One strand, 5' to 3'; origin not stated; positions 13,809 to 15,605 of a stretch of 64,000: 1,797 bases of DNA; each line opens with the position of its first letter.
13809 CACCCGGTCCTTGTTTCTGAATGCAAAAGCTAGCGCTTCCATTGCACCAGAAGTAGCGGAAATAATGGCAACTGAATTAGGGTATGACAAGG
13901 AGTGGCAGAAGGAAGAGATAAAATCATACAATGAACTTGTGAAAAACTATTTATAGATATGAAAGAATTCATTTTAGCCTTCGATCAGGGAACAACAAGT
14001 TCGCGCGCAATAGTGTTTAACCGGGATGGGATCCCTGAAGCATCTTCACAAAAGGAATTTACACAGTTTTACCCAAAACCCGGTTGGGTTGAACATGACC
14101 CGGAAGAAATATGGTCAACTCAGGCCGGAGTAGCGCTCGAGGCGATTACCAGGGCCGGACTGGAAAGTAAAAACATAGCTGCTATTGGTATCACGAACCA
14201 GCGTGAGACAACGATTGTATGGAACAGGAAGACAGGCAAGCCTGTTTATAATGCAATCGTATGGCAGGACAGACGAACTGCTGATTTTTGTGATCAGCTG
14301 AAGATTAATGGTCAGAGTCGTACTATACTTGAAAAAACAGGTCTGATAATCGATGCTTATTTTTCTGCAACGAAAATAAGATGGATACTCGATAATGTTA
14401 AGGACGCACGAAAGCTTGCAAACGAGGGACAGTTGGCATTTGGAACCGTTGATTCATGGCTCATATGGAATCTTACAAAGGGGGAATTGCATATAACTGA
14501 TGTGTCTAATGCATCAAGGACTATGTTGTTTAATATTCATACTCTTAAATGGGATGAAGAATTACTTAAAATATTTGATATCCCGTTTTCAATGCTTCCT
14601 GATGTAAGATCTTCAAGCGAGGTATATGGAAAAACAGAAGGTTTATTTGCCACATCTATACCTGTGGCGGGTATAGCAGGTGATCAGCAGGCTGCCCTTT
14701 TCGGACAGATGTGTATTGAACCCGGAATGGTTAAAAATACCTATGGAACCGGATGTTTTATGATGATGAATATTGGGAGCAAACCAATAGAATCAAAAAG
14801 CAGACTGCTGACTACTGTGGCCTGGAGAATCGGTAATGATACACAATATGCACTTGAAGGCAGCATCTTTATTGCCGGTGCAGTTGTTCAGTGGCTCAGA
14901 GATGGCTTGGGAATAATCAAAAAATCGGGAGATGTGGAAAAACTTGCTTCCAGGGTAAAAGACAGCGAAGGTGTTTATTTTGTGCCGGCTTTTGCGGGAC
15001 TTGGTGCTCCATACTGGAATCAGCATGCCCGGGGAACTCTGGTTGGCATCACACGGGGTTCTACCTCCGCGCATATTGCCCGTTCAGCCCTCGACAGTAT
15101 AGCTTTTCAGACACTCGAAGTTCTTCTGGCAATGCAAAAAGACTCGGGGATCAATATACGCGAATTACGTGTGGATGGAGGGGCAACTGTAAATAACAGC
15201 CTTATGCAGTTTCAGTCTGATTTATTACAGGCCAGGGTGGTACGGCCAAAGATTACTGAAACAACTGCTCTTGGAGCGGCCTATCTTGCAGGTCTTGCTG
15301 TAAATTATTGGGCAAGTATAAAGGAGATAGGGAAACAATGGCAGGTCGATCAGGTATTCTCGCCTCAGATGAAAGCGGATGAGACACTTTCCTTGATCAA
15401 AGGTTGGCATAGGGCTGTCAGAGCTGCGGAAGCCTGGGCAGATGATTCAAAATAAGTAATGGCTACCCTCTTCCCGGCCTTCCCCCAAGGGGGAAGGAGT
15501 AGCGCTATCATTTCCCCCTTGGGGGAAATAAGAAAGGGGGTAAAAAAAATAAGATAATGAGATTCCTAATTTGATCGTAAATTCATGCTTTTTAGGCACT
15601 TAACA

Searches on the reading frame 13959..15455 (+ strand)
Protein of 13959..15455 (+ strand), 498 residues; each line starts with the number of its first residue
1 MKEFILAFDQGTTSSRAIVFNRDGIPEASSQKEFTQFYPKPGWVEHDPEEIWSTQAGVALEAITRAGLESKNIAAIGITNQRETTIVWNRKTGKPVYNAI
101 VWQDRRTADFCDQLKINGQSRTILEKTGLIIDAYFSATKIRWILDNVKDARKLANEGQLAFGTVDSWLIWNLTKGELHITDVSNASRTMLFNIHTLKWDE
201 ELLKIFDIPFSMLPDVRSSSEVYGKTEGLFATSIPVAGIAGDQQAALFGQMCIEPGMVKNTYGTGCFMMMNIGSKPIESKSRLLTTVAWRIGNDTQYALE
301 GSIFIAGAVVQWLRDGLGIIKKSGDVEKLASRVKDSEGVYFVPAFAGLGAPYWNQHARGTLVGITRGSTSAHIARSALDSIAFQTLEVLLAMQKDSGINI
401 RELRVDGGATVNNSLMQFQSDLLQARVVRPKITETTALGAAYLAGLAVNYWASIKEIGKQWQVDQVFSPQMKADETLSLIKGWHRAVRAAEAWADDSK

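Call 24: find_homologous_proteins(query=window:13959-15455:+, max_evalue=1e-100)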
Query window:13959-15455:+ (498 aa): 8000 proteins with E <= 1e-100 among 8000 candidates; the best 120 are listed.
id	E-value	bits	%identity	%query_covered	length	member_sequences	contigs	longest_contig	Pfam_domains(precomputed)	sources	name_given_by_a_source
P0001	0.0e+0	1124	100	100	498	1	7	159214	PF00370.28,PF02782.23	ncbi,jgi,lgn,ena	jgi:glycerol kinase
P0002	0.0e+0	1123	100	100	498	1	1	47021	PF00370.28,PF02782.23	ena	-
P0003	0.0e+0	1085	96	100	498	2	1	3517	PF00370.28,PF02782.23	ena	-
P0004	0.0e+0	1084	96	100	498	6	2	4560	PF00370.28,PF02782.23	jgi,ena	-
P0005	0.0e+0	1080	95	100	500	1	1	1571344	PF00370.28,PF02782.23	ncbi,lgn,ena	-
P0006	0.0e+0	1078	95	100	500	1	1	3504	PF00370.28,PF02782.23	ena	-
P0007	0.0e+0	1069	94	100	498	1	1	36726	PF00370.28,PF02782.23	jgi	jgi:glycerol kinase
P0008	0.0e+0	1056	93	100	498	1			PF00370.28,PF02782.23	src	-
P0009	0.0e+0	1056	93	100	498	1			PF00370.28,PF02782.23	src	-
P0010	0.0e+0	1054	94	100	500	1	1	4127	PF00370.28,PF02782.23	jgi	jgi:glycerol kinase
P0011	0.0e+0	1043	91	100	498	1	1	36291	PF00370.28,PF02782.23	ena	-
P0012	0.0e+0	1031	91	100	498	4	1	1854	PF00370.28,PF02782.23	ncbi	-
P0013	0.0e+0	1025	89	100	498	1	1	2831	PF00370.28,PF02782.23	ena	-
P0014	0.0e+0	1025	90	100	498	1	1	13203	PF00370.28,PF02782.23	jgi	jgi:glycerol kinase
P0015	0.0e+0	1014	88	100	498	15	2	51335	PF00370.28,PF02782.23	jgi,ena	-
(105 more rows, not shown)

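Call 25: find_encoding_contigs(protein=P0001, flank=3000, max_places=7)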
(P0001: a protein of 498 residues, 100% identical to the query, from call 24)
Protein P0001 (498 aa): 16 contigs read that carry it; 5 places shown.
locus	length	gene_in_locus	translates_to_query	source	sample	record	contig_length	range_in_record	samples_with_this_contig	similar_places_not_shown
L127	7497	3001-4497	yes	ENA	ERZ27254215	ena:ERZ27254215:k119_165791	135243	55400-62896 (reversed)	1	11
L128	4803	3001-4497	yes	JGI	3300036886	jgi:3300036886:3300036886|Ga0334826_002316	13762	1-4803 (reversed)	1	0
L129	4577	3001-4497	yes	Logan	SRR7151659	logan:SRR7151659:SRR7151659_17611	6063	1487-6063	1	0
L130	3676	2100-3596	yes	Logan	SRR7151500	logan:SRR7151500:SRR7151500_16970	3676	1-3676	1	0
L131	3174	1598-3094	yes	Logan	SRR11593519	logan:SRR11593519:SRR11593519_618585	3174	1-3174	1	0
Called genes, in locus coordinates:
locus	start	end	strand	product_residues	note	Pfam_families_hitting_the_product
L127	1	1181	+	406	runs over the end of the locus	PF01663:Phosphodiest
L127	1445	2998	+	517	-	PF00890:FAD_binding_2 (faint), PF01266:DAO, PF16901:DAO_C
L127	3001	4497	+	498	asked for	PF00370:FGGY_N, PF02782:FGGY_C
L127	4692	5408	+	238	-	PF00230:MIP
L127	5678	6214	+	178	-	-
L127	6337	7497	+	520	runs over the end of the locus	PF04015:DUF362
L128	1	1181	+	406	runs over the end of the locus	PF01663:Phosphodiest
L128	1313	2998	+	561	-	PF00890:FAD_binding_2 (faint), PF01266:DAO, PF16901:DAO_C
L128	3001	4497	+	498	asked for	PF00370:FGGY_N, PF02782:FGGY_C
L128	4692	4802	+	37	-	?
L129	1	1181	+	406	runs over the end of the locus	PF01663:Phosphodiest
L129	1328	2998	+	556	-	PF00890:FAD_binding_2 (faint), PF01266:DAO, PF16901:DAO_C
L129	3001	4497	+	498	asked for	PF00370:FGGY_N, PF02782:FGGY_C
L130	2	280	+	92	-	?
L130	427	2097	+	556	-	PF00890:FAD_binding_2 (faint), PF01266:DAO, PF16901:DAO_C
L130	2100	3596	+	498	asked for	PF00370:FGGY_N, PF02782:FGGY_C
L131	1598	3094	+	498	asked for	PF00370:FGGY_N, PF02782:FGGY_C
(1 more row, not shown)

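Call 26: find_encoding_contigs(protein=P0005, flank=3000, max_places=3)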
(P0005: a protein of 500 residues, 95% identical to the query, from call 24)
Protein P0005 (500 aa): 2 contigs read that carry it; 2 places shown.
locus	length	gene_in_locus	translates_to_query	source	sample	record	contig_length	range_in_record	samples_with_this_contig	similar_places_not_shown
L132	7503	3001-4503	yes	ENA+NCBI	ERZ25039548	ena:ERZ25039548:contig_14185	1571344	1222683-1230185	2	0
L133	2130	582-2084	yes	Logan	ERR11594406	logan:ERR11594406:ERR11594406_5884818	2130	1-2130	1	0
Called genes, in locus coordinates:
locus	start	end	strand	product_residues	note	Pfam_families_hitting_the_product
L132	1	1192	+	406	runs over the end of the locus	PF00884:Sulfatase (faint), PF01663:Phosphodiest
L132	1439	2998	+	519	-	PF00890:FAD_binding_2 (faint), PF01266:DAO, PF16901:DAO_C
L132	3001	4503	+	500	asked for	PF00370:FGGY_N, PF02782:FGGY_C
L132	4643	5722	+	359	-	PF01548:DEDD_Tnp_IS110, PF02371:Transposase_20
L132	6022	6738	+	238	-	PF00230:MIP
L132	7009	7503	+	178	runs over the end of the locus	-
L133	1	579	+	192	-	?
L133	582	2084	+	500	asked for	PF00370:FGGY_N, PF02782:FGGY_C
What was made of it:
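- An IS110-family element sits at the orthologous glpK site of a relative (call 26).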

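Call 27: find_encoding_contigs(protein=P0007, flank=3000, max_places=3)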
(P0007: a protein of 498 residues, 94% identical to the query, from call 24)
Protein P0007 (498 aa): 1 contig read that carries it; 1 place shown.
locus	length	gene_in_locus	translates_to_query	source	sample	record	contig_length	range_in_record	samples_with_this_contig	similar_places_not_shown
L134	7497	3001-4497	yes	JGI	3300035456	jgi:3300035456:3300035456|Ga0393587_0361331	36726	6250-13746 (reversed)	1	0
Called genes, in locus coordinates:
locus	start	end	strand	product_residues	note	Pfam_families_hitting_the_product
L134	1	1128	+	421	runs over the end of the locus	PF00884:Sulfatase (faint), PF01663:Phosphodiest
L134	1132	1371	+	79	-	-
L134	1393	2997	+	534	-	PF01266:DAO, PF16901:DAO_C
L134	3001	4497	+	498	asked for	PF00370:FGGY_N, PF02782:FGGY_C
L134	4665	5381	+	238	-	PF00230:MIP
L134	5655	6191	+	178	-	-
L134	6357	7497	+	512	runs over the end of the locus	PF04015:DUF362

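Call 28: find_encoding_contigs(protein=P0011, flank=3000, max_places=3)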
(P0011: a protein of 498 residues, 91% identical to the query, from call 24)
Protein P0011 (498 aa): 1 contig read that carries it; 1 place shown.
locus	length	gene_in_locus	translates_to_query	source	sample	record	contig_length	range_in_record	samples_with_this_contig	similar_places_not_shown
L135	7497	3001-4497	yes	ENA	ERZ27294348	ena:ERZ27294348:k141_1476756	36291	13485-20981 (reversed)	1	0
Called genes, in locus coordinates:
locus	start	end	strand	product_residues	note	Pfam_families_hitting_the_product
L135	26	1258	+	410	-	PF00884:Sulfatase (faint), PF01663:Phosphodiest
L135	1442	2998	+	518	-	PF00890:FAD_binding_2 (faint), PF01266:DAO, PF16901:DAO_C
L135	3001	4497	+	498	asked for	PF00370:FGGY_N, PF02782:FGGY_C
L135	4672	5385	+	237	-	PF00230:MIP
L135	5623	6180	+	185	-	-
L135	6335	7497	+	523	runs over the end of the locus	PF04015:DUF362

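Call 80: list_cluster_members(proteins=[P0001])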
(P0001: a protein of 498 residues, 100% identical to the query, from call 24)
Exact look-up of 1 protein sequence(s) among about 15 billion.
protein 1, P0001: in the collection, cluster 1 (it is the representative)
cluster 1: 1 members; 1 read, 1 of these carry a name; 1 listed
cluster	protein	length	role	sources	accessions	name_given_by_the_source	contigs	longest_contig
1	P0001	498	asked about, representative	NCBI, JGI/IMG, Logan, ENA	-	glycerol kinase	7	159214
